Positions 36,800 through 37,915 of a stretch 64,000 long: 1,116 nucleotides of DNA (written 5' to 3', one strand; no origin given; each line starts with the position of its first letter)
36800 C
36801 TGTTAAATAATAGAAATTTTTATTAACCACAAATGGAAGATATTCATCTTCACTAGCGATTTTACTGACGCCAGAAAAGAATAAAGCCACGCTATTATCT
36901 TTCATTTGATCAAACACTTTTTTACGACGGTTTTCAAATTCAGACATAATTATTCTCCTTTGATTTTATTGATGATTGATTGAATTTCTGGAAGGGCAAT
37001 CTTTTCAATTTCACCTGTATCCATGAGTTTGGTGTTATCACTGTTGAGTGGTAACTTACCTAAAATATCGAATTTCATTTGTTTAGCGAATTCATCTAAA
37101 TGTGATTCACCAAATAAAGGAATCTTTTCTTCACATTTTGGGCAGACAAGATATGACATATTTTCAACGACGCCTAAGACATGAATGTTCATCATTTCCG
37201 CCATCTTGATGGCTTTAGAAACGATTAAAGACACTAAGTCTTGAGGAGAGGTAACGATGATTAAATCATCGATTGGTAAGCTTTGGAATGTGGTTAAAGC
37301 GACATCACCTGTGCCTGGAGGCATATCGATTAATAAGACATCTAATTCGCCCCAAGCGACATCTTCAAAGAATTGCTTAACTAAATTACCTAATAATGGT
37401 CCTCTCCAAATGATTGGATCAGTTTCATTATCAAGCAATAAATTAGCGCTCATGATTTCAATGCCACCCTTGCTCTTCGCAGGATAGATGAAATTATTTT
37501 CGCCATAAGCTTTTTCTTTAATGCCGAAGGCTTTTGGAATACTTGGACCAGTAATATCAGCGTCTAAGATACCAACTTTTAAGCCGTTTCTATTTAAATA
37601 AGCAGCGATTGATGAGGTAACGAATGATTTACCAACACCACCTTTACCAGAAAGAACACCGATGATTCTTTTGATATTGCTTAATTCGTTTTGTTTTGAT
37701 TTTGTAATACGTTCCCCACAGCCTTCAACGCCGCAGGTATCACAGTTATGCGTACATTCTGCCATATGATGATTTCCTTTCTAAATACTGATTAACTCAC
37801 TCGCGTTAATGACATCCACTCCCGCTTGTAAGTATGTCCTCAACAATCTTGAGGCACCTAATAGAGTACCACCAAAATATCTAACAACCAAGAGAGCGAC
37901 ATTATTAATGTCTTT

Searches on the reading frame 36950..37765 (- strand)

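Call 16: search_protein_families(library=pfam, proteins=[window:36950-37765:-], max_evalue=0.01)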
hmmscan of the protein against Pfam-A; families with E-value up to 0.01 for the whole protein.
window:36950-37765:- (271 aa): 7 families
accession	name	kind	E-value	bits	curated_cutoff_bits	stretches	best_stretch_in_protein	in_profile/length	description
PF10609.15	ParA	-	4.4e-88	295.3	27.1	1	30-255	1-226/246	NUBPL iron-transfer P-loop NTPase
PF01656.29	CbiA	-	1.5e-09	38.3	25.4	1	36-181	2-54/125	CobQ/CobB/MinD/ParA nucleotide binding domain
PF13614.12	AAA_31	-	5.7e-07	30.1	27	1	33-85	2-53/177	AAA domain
PF02374.21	ArsA_ATPase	-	3.4e-05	23.6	24.3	1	37-81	5-48/305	Anion-transporting ATPase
PF00142.24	Fer4_NifH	-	0.0001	22.3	25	0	38-70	5-37/271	4Fe-4S iron sulfur cluster binding proteins, NifH/frxC family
PF09140.17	MipZ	-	0.0028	17.4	20.7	1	35-86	3-54/262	ATPase MipZ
PF03308.22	MeaB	-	0.0049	16.3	23.1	1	35-99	36-104/273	Methylmalonyl Co-A mutase-associated GTPase MeaB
